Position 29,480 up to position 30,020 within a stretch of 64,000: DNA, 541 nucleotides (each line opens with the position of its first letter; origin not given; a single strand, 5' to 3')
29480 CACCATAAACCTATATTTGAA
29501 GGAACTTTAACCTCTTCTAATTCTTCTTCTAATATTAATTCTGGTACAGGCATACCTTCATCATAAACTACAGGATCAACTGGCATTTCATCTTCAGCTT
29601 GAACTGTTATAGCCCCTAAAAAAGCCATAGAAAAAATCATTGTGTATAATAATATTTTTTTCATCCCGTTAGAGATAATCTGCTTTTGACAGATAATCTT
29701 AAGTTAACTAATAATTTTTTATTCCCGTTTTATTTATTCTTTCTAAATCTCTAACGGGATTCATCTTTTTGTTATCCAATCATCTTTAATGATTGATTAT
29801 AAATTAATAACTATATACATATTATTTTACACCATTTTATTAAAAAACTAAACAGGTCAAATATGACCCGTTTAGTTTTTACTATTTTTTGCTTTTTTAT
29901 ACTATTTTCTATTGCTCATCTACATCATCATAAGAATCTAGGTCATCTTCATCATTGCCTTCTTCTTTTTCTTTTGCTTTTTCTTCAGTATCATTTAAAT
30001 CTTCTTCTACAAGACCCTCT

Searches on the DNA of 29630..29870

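Call 16: search_rna_families(source=window, start=29630, end=29870, threshold=evalue, max_evalue=10)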
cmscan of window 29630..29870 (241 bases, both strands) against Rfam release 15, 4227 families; matches with E-value up to 10: 3.
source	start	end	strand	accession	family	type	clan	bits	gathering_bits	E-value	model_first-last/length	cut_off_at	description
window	29739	29765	+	RF01338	CRISPR-DR25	Gene; CRISPR;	CL00014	16.2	36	1.4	1-25/25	no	CRISPR RNA direct repeat element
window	29740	29776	-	RF01343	CRISPR-DR33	Gene; CRISPR;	-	13.9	39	3.7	1-37/37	no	CRISPR RNA direct repeat element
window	29727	29743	-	RF03528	mir-1264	Gene; miRNA;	-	13.8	79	5.1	23-39/67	no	mir-1264 microRNA precursor family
